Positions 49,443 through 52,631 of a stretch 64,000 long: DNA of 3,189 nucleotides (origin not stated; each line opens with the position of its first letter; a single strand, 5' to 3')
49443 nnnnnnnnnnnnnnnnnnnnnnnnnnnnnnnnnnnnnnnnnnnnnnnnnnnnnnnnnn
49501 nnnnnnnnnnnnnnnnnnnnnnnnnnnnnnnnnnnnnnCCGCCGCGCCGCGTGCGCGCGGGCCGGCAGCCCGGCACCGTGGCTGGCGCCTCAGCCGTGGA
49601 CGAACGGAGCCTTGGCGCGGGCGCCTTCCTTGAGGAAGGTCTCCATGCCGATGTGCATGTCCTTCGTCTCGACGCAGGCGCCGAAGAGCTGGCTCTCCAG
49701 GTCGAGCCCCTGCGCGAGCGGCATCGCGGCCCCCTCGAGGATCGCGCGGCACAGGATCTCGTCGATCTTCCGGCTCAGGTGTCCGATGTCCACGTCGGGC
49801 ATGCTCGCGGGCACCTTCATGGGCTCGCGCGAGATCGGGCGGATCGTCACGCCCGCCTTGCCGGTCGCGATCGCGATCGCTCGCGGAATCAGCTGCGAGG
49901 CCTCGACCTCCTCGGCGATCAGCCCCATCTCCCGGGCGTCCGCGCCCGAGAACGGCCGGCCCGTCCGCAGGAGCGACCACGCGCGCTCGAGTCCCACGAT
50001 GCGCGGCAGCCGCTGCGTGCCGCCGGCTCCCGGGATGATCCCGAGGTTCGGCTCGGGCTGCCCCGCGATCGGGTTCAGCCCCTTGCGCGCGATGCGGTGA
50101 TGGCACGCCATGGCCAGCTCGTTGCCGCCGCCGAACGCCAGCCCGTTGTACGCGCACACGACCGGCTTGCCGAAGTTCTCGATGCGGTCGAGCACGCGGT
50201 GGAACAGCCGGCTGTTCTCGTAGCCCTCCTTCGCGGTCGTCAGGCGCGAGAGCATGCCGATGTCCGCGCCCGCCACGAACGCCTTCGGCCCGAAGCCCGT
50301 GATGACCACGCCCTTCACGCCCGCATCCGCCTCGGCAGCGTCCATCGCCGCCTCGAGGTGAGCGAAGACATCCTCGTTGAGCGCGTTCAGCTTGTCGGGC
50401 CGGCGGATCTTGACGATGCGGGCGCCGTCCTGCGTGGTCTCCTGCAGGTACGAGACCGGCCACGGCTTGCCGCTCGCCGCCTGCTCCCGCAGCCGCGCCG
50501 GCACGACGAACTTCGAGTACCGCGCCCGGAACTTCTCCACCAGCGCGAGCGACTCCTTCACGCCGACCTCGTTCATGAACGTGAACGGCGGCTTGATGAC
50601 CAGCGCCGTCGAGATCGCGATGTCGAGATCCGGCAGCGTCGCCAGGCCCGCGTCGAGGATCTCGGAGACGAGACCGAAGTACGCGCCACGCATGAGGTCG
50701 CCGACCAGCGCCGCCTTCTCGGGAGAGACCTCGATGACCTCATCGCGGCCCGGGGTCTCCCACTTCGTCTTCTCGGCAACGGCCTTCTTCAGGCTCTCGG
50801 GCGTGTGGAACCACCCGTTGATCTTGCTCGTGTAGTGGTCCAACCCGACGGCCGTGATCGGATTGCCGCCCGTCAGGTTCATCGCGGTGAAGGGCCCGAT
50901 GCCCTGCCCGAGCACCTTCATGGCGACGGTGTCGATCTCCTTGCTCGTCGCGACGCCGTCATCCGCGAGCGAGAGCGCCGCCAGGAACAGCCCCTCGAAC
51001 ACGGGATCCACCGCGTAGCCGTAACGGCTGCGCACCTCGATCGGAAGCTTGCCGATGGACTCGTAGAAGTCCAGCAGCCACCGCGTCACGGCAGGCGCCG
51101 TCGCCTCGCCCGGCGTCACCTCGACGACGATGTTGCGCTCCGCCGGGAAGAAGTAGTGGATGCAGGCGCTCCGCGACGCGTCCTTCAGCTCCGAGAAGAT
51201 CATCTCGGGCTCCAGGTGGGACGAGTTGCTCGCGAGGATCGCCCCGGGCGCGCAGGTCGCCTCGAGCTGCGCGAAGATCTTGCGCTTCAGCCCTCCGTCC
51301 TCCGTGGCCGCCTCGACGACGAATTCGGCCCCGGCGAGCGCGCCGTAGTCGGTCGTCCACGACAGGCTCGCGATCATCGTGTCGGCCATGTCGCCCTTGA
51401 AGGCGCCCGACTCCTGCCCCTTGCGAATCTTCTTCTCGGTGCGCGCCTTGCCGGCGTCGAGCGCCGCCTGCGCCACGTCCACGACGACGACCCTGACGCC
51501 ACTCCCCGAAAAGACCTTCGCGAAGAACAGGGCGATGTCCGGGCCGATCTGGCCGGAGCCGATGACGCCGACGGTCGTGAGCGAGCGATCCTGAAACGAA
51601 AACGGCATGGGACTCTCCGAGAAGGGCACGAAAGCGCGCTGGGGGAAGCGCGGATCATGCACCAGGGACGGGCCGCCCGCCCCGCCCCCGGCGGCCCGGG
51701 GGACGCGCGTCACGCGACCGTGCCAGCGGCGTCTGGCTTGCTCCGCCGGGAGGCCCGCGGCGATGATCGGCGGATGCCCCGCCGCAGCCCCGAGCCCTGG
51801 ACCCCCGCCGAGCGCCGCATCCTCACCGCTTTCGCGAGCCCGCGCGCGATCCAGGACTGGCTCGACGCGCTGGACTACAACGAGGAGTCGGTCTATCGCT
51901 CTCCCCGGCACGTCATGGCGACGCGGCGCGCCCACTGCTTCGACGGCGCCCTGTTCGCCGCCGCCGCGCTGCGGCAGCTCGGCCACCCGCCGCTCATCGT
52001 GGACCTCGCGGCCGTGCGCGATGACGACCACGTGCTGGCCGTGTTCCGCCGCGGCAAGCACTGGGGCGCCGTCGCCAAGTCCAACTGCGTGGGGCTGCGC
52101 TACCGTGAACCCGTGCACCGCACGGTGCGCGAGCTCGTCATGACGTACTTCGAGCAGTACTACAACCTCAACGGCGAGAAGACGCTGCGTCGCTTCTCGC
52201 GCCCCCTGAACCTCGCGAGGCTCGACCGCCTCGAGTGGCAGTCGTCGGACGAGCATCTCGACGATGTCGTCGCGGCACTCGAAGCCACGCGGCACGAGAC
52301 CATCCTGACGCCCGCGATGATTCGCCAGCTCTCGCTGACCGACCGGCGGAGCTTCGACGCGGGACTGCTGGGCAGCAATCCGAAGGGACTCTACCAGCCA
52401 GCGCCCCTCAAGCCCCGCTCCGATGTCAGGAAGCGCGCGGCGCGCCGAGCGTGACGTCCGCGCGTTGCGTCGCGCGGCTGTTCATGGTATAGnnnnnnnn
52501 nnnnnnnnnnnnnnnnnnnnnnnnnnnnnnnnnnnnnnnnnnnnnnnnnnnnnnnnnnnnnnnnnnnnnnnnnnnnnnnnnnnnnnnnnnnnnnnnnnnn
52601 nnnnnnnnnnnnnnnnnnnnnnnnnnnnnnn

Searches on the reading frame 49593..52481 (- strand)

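Call 40: search_protein_families(library=pfam, proteins=[window:49593-52481:-], max_evalue=0.00001)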
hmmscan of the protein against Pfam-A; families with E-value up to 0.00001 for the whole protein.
window:49593-52481:- (963 aa): 4 families
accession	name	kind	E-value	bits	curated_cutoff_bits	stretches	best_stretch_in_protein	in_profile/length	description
PF02737.24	3HCDH_N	-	2.1e-43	148.7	22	1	303-484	1-178/180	3-hydroxyacyl-CoA dehydrogenase, NAD binding domain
PF00378.25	ECH_1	-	5.7e-42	144.2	27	1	685-872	4-187/251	Enoyl-CoA hydratase/isomerase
PF16113.10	ECH_2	-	1.9e-29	103.7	27.2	1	688-863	2-176/335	Enoyl-CoA hydratase/isomerase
PF00725.27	3HCDH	-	5.4e-06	27.3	22.1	0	488-545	1-58/97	3-hydroxyacyl-CoA dehydrogenase, C-terminal domain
